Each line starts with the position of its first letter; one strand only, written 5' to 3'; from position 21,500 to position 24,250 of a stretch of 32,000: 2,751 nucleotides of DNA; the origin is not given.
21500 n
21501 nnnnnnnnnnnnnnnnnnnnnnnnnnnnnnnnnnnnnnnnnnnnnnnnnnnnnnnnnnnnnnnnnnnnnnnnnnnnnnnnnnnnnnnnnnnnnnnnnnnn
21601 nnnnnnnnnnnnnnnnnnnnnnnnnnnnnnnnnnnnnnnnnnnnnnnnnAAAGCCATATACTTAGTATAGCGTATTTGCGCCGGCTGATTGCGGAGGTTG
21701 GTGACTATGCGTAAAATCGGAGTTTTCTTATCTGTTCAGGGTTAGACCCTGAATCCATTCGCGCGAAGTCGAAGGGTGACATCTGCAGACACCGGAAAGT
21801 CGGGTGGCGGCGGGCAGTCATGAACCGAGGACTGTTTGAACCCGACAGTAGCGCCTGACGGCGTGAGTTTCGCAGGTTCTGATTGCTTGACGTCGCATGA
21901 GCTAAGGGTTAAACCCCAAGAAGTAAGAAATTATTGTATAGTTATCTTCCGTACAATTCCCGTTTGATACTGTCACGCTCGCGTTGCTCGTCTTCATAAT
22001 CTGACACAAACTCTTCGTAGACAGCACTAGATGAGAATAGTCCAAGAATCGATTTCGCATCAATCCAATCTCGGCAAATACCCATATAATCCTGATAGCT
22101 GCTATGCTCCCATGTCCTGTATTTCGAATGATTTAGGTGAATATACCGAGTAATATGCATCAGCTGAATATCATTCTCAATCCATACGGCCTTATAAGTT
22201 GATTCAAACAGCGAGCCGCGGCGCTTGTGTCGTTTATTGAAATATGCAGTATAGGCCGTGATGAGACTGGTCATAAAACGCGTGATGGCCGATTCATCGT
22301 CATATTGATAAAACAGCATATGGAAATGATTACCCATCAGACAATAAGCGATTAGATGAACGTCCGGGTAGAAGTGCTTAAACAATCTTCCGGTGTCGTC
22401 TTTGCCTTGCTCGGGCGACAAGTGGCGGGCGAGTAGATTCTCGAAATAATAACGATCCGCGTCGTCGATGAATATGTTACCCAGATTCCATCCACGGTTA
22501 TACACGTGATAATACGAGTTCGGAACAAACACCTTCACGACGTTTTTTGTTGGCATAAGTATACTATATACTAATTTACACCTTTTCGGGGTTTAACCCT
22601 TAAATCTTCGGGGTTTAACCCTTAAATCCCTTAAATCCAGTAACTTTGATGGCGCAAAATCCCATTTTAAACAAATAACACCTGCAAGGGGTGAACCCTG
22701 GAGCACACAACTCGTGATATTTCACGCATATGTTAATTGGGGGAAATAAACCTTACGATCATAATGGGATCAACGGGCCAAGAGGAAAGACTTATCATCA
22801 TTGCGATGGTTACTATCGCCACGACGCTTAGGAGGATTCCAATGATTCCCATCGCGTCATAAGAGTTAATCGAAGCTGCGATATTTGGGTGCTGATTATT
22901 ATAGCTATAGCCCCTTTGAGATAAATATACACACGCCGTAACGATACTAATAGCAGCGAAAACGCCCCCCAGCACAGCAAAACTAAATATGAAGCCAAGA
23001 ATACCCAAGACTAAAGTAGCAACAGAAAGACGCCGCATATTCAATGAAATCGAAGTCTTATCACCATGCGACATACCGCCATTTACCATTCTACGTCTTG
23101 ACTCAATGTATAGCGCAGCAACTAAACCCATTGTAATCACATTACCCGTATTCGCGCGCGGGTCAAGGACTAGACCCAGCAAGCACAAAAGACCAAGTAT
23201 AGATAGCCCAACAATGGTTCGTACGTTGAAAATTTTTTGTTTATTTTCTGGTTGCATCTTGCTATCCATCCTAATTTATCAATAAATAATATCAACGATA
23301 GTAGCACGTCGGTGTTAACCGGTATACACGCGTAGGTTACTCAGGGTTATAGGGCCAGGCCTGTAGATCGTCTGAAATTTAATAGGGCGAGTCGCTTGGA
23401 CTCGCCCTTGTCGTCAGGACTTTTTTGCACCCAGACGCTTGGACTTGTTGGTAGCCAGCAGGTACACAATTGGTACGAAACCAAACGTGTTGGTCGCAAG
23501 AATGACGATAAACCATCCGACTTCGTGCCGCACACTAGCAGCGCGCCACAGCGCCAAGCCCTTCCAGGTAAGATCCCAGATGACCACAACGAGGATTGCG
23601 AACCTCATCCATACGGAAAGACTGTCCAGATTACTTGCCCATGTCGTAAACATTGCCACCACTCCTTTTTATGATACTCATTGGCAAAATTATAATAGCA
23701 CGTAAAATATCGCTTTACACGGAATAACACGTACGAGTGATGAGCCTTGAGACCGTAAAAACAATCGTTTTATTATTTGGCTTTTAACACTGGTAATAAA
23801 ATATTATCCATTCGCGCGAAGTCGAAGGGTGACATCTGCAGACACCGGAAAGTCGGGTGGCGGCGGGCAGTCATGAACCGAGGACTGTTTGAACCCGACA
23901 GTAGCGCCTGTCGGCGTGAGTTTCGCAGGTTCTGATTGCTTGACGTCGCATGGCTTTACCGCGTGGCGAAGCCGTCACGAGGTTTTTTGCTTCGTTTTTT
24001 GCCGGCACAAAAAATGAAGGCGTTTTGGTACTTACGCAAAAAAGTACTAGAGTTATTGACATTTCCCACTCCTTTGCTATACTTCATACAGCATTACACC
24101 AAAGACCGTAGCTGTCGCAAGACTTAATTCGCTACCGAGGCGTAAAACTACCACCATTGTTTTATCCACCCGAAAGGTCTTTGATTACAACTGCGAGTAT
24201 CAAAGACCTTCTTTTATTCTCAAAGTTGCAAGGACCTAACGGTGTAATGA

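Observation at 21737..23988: RAYT-type HUH transposase island framed by a 146/147-identical direct repeat and a local family of REP-like hairpins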

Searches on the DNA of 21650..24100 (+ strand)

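Call 7: search_rna_families(source=window, start=21650, end=24100, threshold=evalue, max_evalue=10, show_alignments=3)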
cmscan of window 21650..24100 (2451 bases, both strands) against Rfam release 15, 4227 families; matches with E-value up to 10: 2.
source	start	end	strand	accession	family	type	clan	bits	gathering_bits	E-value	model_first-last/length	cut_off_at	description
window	24032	24095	-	RF02183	ST7-OT3_1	Gene; lncRNA;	-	19.5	50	4.6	1-79/79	no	ST7 overlapping transcript 3 conserved region 1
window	23950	24025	+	RF02716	sno_ncR3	Gene; snRNA; snoRNA; CD-box;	-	19.2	88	0.76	1-75/75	no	Small nucleolar RNA ncR3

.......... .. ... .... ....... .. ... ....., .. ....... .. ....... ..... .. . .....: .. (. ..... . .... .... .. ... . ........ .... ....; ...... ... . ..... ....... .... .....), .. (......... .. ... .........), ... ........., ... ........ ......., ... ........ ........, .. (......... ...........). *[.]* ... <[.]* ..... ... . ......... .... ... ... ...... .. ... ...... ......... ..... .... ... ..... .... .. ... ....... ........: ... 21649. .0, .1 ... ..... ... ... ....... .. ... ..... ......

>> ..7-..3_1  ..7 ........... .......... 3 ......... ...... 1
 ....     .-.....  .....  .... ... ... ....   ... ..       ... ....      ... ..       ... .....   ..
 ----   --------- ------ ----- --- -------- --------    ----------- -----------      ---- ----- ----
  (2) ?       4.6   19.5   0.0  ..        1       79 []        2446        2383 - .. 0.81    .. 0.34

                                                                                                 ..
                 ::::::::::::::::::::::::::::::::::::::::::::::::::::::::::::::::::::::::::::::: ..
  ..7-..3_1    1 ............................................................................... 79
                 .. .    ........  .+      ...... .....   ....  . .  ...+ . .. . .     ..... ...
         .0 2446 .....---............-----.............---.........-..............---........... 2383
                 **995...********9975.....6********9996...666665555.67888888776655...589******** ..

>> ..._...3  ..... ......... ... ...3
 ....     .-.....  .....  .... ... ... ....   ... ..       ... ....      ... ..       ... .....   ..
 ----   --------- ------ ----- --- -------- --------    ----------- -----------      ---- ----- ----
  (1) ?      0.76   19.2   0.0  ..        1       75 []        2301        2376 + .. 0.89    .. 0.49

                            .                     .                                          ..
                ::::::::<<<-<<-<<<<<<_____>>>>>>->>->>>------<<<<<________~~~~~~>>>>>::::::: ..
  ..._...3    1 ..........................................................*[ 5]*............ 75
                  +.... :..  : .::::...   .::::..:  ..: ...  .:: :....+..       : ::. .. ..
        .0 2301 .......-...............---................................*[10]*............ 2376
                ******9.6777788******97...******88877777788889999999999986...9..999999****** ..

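Call 45: build_rna_model(alignment_id=A2)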
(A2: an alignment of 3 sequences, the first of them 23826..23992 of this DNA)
Model R1 built from alignment A2 (3 sequences, 174 columns); structure: RNAalifold consensus.
model positions 166; base pairs 49; branch points 1; effective number of sequences 1.04; information 0.591 bits per position. Calibrated on 0.2 Mb of random sequence (short: E-values are rough).
structure used (alignment columns):
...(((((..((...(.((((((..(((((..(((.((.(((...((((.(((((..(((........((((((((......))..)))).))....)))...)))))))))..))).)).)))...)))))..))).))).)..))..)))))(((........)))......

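Call 46: search_with_rna_model(model_id=R1, sources=[window, L002, L003, L004, L005, L006, L007, L008, L009, L010, L011, L012, L013, L014, L015, L016, L017, L018, L019, L020, L021, L022, L023, L024, L025, L026, L027, L028, L029, L030, L031, L032, L033, L034, L035, L036, L037, L038, L039, L040, L041, L042, L043, L044, L045, L046, L047, L048, L049, L050, L051, L052, L053, L054, L055, L056, L057, L058, L059, L060, L061, L062, L063, L064, L065, L066, L067, L068, L069, L070, L071, L072, L073, L074, L075, L076, L077, L078, L079, L080, L081, L092, L093, L094, L095, L096, L098, L099], max_evalue=1)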
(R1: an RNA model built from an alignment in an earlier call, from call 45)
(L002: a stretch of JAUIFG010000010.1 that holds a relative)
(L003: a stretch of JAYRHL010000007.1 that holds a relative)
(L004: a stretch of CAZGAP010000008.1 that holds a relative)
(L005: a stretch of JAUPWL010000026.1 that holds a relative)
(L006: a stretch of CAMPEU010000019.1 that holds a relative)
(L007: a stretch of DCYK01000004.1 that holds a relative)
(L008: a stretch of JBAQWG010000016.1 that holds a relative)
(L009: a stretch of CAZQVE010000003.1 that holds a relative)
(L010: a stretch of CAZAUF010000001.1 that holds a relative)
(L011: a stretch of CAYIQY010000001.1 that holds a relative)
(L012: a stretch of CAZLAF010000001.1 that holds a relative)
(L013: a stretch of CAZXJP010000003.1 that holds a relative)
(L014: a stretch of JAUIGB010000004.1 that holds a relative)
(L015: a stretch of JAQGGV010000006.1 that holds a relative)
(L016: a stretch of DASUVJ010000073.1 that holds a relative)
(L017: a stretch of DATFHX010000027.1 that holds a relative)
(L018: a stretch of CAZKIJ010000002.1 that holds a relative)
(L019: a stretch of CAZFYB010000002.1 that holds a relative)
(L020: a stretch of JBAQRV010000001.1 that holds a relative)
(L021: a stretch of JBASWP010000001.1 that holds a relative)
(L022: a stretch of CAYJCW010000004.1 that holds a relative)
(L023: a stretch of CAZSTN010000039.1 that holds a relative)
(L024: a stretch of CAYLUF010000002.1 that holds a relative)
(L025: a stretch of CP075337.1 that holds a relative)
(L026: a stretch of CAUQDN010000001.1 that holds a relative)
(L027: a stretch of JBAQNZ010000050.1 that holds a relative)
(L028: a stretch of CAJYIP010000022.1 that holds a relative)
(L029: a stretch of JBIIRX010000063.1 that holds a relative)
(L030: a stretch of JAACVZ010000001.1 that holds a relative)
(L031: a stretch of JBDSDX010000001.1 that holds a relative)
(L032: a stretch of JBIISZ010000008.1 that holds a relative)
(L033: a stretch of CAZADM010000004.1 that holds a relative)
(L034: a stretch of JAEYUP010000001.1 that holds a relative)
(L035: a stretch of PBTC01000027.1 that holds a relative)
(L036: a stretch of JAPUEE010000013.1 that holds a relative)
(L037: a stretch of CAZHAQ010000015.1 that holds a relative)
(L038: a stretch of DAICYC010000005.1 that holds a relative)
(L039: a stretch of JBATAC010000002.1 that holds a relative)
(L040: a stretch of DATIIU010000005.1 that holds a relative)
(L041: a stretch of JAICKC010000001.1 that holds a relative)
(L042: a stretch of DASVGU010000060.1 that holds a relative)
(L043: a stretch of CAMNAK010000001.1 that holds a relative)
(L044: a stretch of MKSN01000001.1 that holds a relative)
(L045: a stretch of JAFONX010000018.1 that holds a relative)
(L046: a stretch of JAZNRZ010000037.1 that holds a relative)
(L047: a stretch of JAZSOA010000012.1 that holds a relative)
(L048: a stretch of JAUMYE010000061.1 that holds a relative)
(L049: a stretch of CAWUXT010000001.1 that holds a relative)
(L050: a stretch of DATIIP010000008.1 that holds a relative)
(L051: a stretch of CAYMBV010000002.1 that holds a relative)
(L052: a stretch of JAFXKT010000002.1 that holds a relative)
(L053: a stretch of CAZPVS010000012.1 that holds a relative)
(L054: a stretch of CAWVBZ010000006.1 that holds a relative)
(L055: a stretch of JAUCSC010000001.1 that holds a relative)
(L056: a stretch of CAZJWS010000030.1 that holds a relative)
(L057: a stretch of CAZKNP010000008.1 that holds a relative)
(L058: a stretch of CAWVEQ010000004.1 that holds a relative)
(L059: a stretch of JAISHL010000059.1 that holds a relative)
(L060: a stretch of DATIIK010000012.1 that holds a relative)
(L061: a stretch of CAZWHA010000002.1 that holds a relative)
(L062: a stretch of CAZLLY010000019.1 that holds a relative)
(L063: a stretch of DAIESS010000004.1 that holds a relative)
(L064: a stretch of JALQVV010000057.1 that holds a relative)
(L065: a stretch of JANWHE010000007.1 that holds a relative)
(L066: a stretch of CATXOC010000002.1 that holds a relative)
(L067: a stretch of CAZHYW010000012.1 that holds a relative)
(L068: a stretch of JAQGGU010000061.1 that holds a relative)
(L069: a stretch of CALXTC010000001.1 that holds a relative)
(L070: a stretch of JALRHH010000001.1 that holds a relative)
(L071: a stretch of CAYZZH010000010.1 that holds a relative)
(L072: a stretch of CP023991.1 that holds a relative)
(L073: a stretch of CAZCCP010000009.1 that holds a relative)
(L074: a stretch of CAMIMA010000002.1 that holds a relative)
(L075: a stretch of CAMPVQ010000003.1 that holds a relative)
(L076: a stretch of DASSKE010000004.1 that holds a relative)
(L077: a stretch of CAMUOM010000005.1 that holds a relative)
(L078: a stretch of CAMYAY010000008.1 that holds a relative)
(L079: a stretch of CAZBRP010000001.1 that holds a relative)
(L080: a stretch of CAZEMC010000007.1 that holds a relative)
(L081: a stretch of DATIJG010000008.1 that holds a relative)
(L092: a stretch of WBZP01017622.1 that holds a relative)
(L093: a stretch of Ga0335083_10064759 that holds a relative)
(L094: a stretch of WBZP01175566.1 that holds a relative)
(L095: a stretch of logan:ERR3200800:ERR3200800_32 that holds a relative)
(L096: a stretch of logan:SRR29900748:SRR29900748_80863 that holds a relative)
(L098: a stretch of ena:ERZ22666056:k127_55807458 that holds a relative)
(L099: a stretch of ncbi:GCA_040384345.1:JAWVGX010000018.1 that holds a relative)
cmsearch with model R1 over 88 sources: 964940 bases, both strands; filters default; matches with E-value up to 1: 8.
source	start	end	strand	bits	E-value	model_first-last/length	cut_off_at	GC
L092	3316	3480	+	187.1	9.7e-47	1-166/166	no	0.5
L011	11903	12066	-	183.2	1.1e-45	1-166/166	no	0.46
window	23828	23997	+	149.3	9.8e-37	1-166/166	no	0.58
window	21775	21945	+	61.4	1.9e-13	1-166/166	no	0.51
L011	12097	12281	+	52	6e-11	1-166/166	no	0.51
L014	12139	12328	-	43.4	1.1e-08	1-166/166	no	0.47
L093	1357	1406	-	18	0.059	1-166/166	no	0.66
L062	1537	1646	+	17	0.11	1-166/166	no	0.38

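Call 78: search_with_rna_model(model_id=R1, sources=[window, L011, L014, L092], max_evalue=0.0001, make_alignment=true, show_alignments=6)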
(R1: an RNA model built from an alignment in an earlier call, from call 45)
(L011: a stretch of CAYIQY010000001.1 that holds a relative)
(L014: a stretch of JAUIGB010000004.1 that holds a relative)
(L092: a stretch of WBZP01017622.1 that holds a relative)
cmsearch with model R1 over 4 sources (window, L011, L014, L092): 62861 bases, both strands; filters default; matches with E-value up to 0.0001: 6.
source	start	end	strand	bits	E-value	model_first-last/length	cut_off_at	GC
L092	3316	3480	+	187.1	6.4e-48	1-166/166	no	0.5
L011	11903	12066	-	183.2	7e-47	1-166/166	no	0.46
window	23828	23997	+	149.3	6.4e-38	1-166/166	no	0.58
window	21775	21945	+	61.4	1.2e-14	1-166/166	no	0.51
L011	12097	12281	+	52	3.9e-12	1-166/166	no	0.51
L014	12139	12328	-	43.4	7e-10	1-166/166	no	0.47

Alignment A4: 6 matches aligned to the model, 260 columns, each read 5' to 3' on its own strand. Consensus structure (alignment columns), stored with it:
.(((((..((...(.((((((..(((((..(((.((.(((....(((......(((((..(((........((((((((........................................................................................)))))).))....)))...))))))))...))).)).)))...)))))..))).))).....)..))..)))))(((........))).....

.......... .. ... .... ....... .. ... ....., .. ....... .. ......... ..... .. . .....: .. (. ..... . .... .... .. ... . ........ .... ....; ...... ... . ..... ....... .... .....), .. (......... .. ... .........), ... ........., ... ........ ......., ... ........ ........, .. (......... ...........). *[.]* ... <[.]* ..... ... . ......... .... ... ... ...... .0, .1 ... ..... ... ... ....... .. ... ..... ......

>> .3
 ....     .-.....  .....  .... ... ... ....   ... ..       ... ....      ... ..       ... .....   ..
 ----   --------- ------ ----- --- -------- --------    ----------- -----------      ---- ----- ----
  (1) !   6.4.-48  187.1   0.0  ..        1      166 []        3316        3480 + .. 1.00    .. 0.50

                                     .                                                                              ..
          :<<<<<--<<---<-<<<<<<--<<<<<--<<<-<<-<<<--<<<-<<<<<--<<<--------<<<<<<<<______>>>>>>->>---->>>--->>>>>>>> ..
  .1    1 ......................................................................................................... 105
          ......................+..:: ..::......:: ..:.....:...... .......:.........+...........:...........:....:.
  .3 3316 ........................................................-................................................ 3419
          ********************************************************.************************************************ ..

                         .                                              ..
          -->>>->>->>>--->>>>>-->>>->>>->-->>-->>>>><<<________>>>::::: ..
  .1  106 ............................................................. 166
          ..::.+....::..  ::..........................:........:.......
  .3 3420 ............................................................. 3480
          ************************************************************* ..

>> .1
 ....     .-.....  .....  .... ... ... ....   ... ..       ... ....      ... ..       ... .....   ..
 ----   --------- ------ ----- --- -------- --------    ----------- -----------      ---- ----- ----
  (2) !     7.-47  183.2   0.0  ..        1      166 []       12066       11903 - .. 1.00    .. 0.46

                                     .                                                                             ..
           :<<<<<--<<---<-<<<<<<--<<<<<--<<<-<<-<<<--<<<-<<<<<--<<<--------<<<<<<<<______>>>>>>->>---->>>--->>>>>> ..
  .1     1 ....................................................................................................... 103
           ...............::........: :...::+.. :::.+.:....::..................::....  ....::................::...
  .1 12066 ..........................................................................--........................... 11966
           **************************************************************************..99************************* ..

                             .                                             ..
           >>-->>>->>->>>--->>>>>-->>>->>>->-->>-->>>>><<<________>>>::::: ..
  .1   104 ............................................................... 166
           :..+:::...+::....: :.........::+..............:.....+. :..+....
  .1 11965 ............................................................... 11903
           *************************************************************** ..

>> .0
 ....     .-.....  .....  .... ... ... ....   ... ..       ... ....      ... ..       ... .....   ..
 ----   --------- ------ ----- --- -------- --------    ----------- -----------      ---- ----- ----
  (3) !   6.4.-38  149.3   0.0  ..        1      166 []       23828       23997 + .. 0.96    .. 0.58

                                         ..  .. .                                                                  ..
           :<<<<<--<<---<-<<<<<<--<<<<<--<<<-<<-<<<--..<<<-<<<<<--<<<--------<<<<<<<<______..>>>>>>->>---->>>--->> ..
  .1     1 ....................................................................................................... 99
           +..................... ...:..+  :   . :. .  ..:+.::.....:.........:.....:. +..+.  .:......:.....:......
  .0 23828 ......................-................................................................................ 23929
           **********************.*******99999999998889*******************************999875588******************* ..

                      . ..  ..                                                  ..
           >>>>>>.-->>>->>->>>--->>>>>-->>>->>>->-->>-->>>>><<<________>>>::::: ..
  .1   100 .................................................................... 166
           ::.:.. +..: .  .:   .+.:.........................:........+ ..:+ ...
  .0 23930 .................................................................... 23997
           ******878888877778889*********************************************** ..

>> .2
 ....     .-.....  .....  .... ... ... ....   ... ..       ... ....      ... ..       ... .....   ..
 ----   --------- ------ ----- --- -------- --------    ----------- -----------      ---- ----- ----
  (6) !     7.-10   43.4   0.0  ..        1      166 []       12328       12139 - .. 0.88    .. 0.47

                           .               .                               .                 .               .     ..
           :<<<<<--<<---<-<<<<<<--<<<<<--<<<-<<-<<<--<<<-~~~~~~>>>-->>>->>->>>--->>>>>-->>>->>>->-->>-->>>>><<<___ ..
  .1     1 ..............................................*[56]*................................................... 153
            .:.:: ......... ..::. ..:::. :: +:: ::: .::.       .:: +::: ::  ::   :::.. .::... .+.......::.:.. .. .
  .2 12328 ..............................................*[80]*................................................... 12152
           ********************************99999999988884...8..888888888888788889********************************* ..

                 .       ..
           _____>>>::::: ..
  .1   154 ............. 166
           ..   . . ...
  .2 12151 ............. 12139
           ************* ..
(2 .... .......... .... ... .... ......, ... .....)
